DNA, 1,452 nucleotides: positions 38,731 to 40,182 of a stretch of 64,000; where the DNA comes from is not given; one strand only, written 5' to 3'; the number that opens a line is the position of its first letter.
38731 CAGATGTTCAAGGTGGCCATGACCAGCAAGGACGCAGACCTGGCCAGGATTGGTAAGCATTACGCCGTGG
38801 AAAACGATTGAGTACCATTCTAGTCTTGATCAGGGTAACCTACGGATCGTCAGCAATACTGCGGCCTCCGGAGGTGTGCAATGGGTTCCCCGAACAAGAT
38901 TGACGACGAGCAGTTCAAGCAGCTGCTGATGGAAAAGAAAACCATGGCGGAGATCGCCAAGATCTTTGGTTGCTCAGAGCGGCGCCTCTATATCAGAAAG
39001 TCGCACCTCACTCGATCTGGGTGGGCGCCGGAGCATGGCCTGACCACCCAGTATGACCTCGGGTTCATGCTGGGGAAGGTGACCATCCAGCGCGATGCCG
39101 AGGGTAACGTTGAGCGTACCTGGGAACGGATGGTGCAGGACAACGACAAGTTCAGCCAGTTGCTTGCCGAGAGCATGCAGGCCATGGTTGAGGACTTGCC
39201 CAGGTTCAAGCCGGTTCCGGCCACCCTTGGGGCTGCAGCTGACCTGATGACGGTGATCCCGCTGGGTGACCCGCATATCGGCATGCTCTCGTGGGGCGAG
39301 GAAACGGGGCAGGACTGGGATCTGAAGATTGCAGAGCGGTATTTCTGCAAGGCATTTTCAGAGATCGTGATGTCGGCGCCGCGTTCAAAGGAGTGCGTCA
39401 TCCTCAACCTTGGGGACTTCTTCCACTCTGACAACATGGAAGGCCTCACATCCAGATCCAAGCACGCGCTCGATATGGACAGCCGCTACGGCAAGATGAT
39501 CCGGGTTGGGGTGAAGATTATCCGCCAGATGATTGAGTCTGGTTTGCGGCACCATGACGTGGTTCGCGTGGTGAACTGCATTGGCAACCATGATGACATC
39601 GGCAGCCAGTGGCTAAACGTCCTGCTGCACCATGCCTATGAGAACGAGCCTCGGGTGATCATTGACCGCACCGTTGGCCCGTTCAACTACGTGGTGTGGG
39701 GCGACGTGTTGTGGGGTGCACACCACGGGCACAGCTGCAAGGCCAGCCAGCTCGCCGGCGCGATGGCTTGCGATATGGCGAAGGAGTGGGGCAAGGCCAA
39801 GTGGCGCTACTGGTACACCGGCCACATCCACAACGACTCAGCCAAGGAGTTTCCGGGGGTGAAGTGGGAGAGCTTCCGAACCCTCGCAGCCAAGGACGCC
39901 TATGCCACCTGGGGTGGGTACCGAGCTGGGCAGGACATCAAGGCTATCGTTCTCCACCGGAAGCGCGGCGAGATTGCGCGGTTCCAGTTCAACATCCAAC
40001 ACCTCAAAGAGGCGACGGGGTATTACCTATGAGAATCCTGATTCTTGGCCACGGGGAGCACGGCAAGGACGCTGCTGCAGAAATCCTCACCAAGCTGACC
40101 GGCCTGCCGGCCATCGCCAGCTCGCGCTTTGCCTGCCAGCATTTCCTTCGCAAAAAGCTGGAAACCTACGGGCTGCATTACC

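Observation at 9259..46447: Phage-wide promoter class: CRP-type dyad TGTGA-N6-TCACA fixed 28-29 nt upstream of a TAnnnT -10, with no -35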

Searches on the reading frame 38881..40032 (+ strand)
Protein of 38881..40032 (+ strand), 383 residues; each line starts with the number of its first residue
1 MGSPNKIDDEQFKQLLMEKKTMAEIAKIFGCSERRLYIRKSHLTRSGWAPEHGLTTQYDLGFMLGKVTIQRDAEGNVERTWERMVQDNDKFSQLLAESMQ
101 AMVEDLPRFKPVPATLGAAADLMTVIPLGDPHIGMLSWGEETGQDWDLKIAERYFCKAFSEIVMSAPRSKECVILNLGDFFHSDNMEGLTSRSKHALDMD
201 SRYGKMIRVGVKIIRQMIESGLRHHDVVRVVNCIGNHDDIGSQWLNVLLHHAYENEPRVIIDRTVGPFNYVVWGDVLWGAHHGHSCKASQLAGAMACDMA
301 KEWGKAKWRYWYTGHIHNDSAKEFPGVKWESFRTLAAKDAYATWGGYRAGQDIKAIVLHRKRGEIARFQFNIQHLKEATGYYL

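Call 7: search_protein_families(library=phrogs, proteins=[window:38881-40032:+])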
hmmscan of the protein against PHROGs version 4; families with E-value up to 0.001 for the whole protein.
window:38881-40032:+ (383 aa): 6 families
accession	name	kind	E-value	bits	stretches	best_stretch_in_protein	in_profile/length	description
phrog_704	-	DNA, RNA and nucleotide metabolism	4.1e-109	366.2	1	6-374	3-388/390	DNA repair exonuclease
phrog_20762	-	unknown function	7.2e-24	85.3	1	260-372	2-115/117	-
phrog_20703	-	unknown function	1.7e-22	81.4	1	6-191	46-232/258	-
phrog_284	-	DNA, RNA and nucleotide metabolism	7.3e-14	52.5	1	20-323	20-344/398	exonuclease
phrog_21891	-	unknown function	2.2e-08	35.8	1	246-339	8-100/130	-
phrog_22398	-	unknown function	3.9e-05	23.6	1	122-239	166-284/433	-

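Call 87: find_related_loci(query=window:38881-40032:+, collection=viral_contigs, flank=10000)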
Query window:38881-40032:+ (383 aa) in viral_contigs; peptide patterns used: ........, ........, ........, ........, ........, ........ (x = any residue, [..] = any of these).
57 stretches matched a pattern; 55 encode a relative of the query (tblastn E <= 1e-3); 55 distinct loci.
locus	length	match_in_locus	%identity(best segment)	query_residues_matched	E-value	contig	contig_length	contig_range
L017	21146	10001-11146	61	3-383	5e-163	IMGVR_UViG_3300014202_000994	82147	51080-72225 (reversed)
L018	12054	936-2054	52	5-372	8e-124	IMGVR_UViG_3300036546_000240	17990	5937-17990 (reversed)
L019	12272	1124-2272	51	5-382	4e-122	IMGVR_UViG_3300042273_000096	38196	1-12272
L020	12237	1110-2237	48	6-377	9e-121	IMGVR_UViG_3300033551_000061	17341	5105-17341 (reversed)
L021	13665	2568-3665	44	15-376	1e-96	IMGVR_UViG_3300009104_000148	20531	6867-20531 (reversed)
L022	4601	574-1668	40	14-373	5e-82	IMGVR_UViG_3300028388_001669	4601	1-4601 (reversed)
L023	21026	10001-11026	39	33-373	1e-75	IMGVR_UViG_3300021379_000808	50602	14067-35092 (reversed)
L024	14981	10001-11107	37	10-373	2e-74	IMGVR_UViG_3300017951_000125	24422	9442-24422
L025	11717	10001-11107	36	10-373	9e-74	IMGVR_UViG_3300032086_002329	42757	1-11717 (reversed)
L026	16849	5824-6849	37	33-373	9e-74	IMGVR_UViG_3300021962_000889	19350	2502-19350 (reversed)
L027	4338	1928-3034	37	10-373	8e-74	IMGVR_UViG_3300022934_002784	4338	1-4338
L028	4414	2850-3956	37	10-373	7e-74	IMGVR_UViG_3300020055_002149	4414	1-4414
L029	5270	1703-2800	36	16-377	2e-72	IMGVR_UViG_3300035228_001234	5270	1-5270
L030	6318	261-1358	36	16-377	4e-72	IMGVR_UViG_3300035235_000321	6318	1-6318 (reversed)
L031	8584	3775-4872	36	16-377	3e-71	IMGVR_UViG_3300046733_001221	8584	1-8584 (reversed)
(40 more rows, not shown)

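Call 88: find_related_loci(query=window:38881-40032:+, collection=metagenome_contigs, flank=10000)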
Query window:38881-40032:+ (383 aa) in metagenome_contigs; peptide patterns used: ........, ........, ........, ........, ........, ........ (x = any residue, [..] = any of these).
103 stretches matched a pattern; 50 encode a relative of the query (tblastn E <= 1e-3); 50 distinct loci.
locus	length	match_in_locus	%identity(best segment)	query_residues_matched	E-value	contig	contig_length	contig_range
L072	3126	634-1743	49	6-375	1e-132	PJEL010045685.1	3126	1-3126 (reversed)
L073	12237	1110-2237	48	6-377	9e-121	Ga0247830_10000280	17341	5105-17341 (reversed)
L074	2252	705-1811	49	14-378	1e-127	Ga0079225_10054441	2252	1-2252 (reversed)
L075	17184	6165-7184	54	33-372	8e-119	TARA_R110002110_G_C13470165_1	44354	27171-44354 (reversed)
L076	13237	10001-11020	54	33-372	8e-119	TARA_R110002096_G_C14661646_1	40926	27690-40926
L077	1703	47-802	63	121-372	3e-114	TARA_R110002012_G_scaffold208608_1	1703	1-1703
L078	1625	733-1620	51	6-298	8e-103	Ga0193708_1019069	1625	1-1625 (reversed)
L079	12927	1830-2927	43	15-376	5e-94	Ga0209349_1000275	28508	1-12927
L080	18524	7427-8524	43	15-376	5e-94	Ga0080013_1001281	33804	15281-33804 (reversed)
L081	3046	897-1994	43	15-376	5e-96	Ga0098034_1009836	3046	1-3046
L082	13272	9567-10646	40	21-373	1e-84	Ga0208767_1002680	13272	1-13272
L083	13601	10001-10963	44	61-380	2e-83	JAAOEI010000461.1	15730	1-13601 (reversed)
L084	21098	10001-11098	40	16-376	1e-81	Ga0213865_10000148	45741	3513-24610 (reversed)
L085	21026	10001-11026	39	33-373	1e-75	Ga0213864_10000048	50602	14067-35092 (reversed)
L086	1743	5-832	42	97-372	2e-77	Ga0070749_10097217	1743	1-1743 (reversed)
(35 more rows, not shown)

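Call 93: find_related_loci(query=L017:679-1404:-, collection=viral_contigs, flank=10000)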
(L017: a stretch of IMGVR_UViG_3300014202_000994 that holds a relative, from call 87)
Query L017:679-1404:- (241 aa) in viral_contigs; peptide patterns used: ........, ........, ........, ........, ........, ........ (x = any residue, [..] = any of these).
4 stretches matched a pattern; 1 encode a relative of the query (tblastn E <= 1e-3); 1 distinct loci.
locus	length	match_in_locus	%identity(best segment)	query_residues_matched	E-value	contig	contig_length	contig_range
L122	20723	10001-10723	100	1-241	7e-163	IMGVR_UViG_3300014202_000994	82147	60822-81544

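Call 95: find_related_loci(query=L017:20313-20741:+, collection=viral_contigs, flank=10000)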
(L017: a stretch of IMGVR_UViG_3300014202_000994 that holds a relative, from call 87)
Query L017:20313-20741:+ (142 aa) in viral_contigs; peptide patterns used: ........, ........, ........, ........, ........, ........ (x = any residue, [..] = any of these).
20 stretches matched a pattern; 1 encode a relative of the query (tblastn E <= 1e-3); 1 distinct loci.
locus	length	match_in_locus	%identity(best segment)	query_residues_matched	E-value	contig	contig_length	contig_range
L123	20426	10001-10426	100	1-142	4e-92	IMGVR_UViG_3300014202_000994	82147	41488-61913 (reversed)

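Call 97: find_related_loci(query=L123:19190-19669:+, collection=viral_contigs, flank=10000)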
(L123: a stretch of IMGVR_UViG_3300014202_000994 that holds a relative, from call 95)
Query L123:19190-19669:+ (159 aa) in viral_contigs; peptide patterns used: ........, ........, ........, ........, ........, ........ (x = any residue, [..] = any of these).
3 stretches matched a pattern; 1 encode a relative of the query (tblastn E <= 1e-3); 1 distinct loci.
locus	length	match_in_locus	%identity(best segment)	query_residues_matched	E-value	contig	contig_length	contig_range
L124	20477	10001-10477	100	1-159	4e-107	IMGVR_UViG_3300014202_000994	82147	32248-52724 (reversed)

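Call 99: find_related_loci(query=L124:19667-20269:+, collection=viral_contigs, flank=10000)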
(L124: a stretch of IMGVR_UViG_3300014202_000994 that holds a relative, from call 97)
Query L124:19667-20269:+ (200 aa) in viral_contigs; peptide patterns used: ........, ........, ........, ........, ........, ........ (x = any residue, [..] = any of these).
21 stretches matched a pattern; 2 encode a relative of the query (tblastn E <= 1e-3); 2 distinct loci.
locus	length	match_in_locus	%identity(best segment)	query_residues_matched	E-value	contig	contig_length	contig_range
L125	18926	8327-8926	100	1-200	7e-135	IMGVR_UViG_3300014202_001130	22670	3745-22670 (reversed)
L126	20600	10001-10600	100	1-200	7e-135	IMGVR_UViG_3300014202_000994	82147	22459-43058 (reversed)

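Call 101: find_related_loci(query=L126:18194-19066:+, collection=viral_contigs, flank=10000)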
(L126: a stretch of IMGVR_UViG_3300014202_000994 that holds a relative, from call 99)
Query L126:18194-19066:+ (290 aa) in viral_contigs; peptide patterns used: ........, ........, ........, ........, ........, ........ (x = any residue, [..] = any of these).
3 stretches matched a pattern; 2 encode a relative of the query (tblastn E <= 1e-3); 2 distinct loci.
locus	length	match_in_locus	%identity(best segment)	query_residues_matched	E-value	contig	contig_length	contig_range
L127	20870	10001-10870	100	1-290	0e+0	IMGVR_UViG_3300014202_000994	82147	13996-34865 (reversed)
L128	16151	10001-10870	100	1-290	0e+0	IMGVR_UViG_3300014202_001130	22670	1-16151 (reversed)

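Call 103: find_related_loci(query=L127:20236-20778:+, collection=viral_contigs, flank=10000)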
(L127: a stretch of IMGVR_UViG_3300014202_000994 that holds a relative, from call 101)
Query L127:20236-20778:+ (180 aa) in viral_contigs; peptide patterns used: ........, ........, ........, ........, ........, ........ (x = any residue, [..] = any of these).
3 stretches matched a pattern; 2 encode a relative of the query (tblastn E <= 1e-3); 2 distinct loci.
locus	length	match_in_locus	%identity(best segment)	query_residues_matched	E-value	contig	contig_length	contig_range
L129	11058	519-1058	100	1-180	1e-123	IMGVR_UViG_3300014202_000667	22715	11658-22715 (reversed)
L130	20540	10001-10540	100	1-180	1e-123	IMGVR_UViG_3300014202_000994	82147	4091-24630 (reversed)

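Call 117: find_related_loci(query=L122:16531-17034:+, collection=genome_contigs, flank=500)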
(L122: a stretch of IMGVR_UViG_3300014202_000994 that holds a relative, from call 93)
Query L122:16531-17034:+ (168 aa) in genome_contigs; peptide patterns used: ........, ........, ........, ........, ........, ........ (x = any residue, [..] = any of these).
38 stretches matched a pattern, but none encodes a relative of the query by tblastn (E <= 1e-3).

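Call 123: search_protein_families(library=pfam, max_evalue=0.1, proteins=[L122:16531-17034:+])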
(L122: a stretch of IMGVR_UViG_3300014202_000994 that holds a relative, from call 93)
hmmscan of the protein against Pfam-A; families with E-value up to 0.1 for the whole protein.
L122:16531-17034:+ (168 aa): 2 families
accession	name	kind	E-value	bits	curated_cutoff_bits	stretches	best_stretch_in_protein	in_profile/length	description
PF02954.25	HTH_8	-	6.8e-10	39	22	1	46-87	1-42/42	Bacterial regulatory protein, Fis family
PF13556.12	HTH_30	-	0.002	18.3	27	1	62-85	11-34/59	PucR C-terminal helix-turn-helix domain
